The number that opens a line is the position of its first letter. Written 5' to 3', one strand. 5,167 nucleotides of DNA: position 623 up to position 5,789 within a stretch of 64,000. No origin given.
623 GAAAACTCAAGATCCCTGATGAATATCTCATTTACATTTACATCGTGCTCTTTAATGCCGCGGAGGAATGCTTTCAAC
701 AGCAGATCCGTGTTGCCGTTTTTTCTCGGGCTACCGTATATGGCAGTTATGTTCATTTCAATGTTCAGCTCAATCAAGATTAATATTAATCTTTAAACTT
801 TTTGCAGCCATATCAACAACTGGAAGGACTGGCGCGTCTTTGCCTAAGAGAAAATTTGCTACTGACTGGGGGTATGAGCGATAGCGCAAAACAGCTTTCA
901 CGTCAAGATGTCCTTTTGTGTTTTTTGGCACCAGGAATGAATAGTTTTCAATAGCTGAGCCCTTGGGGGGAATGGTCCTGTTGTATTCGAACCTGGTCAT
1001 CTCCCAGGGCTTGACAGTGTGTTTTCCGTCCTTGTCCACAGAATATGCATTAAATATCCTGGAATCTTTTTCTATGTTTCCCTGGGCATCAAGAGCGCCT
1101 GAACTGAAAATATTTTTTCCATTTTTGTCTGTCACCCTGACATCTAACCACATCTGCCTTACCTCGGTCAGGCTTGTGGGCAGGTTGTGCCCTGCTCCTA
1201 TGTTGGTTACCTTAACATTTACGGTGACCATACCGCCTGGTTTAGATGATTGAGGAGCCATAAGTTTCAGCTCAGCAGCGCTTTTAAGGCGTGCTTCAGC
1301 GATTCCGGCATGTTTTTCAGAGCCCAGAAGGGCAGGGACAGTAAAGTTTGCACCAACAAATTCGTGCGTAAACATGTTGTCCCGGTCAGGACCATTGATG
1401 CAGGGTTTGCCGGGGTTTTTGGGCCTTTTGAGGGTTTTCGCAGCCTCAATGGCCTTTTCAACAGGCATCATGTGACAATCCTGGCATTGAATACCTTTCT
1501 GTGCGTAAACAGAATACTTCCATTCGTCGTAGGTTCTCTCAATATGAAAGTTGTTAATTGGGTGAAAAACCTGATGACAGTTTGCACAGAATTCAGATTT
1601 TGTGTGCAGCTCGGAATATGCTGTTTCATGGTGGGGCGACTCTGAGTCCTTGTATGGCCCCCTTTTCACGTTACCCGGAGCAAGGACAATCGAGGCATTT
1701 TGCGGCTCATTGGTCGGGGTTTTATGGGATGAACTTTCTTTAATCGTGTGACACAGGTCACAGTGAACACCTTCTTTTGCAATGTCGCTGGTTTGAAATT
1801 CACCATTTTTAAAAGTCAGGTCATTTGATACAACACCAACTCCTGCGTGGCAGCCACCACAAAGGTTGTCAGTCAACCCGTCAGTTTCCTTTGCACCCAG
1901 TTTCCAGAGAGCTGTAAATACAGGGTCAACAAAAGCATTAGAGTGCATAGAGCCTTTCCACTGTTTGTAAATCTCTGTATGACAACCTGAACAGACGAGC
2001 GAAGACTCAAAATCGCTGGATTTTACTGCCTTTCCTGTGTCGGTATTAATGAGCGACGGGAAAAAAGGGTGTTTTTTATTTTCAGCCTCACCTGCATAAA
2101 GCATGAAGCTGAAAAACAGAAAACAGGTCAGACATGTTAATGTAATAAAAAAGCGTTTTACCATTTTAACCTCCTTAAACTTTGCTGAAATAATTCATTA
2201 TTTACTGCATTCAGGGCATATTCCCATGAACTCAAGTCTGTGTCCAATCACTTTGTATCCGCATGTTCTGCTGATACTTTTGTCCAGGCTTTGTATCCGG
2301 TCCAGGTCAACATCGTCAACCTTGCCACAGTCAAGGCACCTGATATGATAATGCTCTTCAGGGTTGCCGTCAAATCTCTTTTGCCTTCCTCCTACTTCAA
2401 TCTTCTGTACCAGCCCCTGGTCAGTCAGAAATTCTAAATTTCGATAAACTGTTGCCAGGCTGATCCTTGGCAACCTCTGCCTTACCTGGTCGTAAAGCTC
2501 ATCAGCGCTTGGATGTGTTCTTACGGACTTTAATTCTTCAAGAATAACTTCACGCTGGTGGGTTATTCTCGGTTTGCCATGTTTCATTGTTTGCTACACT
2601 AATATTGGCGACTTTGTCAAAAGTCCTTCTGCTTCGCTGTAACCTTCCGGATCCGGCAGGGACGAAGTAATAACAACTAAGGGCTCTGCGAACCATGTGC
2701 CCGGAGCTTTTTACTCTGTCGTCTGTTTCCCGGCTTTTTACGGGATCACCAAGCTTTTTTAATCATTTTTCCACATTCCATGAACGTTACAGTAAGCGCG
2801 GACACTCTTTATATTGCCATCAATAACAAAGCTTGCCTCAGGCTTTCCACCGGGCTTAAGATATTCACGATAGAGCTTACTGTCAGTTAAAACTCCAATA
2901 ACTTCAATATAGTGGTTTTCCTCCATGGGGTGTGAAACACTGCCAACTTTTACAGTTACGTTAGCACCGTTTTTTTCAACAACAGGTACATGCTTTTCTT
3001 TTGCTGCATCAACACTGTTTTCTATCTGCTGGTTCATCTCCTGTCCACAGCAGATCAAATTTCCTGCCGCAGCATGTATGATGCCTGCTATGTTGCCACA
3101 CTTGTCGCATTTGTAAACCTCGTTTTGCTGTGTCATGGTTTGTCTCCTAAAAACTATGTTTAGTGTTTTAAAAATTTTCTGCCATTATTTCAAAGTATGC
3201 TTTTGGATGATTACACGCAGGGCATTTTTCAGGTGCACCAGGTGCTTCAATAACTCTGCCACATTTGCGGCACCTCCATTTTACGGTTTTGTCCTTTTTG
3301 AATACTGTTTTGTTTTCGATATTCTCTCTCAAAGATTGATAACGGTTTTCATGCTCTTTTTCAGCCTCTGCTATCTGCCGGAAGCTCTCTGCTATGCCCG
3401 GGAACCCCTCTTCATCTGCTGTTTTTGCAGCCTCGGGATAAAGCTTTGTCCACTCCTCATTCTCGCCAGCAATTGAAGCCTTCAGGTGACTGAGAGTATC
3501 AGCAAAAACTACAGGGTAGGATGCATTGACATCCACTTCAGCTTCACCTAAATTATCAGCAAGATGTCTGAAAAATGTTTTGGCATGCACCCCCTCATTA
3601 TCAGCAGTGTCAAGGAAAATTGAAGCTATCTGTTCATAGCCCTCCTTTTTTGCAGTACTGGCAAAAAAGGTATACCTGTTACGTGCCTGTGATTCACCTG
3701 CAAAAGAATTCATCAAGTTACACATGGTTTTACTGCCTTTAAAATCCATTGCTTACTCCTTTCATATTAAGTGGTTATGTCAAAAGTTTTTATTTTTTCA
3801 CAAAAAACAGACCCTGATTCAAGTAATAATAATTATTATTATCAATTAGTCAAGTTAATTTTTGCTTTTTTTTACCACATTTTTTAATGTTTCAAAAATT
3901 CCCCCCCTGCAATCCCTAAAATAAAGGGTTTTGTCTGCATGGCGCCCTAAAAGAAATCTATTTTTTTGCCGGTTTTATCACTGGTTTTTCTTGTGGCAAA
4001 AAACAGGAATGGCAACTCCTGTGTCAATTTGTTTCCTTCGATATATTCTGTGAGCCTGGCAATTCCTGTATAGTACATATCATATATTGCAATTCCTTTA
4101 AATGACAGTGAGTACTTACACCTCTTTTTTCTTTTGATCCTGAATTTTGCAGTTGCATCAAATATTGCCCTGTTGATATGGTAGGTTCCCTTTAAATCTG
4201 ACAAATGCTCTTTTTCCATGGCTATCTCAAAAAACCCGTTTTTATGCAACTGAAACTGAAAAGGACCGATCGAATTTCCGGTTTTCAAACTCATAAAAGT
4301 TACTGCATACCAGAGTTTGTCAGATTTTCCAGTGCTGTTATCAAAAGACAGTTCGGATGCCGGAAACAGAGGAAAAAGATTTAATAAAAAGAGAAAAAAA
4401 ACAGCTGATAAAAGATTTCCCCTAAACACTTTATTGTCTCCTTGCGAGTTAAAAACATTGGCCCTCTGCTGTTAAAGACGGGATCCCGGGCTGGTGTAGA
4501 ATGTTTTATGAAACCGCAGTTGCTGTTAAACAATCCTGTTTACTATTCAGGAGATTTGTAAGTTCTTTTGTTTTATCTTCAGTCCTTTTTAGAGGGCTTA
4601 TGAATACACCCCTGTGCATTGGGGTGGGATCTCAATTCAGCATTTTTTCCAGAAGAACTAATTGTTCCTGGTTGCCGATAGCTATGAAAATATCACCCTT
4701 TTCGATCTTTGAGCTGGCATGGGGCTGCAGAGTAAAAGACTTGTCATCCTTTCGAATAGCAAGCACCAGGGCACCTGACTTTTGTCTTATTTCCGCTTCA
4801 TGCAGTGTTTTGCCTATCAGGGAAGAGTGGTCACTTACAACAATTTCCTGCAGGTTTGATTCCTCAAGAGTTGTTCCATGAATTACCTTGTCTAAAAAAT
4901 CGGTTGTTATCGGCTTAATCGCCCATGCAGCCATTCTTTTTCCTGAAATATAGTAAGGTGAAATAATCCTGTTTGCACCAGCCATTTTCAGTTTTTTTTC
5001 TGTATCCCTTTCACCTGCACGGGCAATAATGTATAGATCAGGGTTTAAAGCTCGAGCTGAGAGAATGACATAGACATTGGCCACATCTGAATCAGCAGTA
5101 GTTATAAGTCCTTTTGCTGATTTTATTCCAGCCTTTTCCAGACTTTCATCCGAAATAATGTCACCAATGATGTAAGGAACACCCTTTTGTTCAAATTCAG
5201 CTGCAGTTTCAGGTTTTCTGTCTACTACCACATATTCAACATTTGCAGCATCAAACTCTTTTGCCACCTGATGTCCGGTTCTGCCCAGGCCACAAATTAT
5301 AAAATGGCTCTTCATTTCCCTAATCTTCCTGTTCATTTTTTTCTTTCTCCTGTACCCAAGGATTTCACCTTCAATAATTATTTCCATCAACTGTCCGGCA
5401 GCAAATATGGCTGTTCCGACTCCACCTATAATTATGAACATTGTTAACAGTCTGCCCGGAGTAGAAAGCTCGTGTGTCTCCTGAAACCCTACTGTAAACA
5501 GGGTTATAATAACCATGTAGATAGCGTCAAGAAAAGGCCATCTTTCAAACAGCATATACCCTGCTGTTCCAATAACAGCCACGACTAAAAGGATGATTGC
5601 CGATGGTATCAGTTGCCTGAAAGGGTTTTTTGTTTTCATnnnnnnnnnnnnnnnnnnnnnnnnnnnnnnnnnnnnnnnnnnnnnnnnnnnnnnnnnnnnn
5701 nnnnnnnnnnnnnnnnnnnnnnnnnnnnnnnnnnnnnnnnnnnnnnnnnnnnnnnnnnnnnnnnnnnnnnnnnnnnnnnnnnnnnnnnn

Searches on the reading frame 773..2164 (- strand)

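Call 80: search_protein_families(library=pfam, proteins=[window:773-2164:-], max_evalue=0.001)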
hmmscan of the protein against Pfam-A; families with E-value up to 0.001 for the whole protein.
window:773-2164:- (464 aa): 3 families
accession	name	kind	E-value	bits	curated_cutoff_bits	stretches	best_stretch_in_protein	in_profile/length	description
PF13435.11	Cytochrome_C554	-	1.6e-07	32.6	20.8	1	57-140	1-84/84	Cytochrome c554 and c-prime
PF14537.11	Cytochrom_c3_2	-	6.7e-05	23.7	25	0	54-145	5-70/79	Cytochrome c3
PF14522.11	Cytochrome_C7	-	0.00036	20.7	24.8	0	54-139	12-66/67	Cytochrome c7 and related cytochrome c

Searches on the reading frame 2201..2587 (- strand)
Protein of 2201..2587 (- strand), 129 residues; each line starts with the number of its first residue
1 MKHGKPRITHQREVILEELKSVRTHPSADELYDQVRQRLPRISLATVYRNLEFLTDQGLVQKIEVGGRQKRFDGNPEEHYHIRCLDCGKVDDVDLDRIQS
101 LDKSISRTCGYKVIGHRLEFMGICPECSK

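Call 80: search_protein_families(library=pfam, proteins=[window:2201-2587:-], max_evalue=0.001)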
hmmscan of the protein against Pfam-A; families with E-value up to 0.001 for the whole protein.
window:2201-2587:- (129 aa): 1 family
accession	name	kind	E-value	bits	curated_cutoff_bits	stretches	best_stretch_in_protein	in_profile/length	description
PF01475.25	FUR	-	5.3e-35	120.6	23.1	1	7-120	5-120/121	Ferric uptake regulator family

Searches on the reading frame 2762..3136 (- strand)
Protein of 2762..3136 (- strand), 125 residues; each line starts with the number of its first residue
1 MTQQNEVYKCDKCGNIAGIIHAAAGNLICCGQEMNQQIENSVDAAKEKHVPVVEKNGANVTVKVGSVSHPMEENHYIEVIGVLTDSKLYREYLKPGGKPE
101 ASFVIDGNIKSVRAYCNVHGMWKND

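Call 80: search_protein_families(library=pfam, proteins=[window:2762-3136:-], max_evalue=0.001)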
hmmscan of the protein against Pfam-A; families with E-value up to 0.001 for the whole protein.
window:2762-3136:- (125 aa): 2 families
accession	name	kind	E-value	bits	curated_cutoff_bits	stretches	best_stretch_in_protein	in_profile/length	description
PF01880.24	Desulfoferrodox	-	3e-19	69.8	22.2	1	42-124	2-97/98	Desulfoferrodoxin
PF06397.17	Desulfoferrod_N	-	1.5e-12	47.3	23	1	2-35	1-34/36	Desulfoferrodoxin, N-terminal domain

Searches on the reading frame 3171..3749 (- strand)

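Call 80: search_protein_families(library=pfam, proteins=[window:3171-3749:-], max_evalue=0.001)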
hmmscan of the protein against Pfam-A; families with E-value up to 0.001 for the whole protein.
window:3171-3749:- (193 aa): 4 families
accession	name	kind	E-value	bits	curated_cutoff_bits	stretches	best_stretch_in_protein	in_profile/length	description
PF02915.23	Rubrerythrin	-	5.5e-30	105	22.8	1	11-140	2-136/137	Rubrerythrin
PF00210.30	Ferritin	-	4.9e-11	43.2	24.5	1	15-145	7-140/142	Ferritin-like domain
PF21349.2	RUBY_RBDX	-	7.2e-11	41.8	26.5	1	158-187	1-30/30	Rubrerythrin, rubredoxin-like domain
PF23458.2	DUF7130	-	2.4e-07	31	35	1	135-191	31-88/89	Domain of unknown function (DUF7130)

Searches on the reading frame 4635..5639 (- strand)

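Call 51: search_protein_families(library=pfam, proteins=[window:4635-5639:-], max_evalue=0.001)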
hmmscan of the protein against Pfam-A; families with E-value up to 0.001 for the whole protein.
window:4635-5639:- (335 aa): 4 families
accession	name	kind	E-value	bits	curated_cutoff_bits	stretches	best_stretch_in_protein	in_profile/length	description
PF02254.24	TrkA_N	-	1.1e-34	119.7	23.8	1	113-228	1-116/116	TrkA-N domain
PF07885.22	Ion_trans_2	-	1.5e-12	47.6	22.5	1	15-89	1-78/79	Ion channel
PF02080.26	TrkA_C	-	2.3e-12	47.1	27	1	263-333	1-69/71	TrkA-C domain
PF02826.25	2-Hacid_dh_C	-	0.00087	19.1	25.1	0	107-155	33-81/178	D-isomer specific 2-hydroxyacid dehydrogenase, NAD binding domain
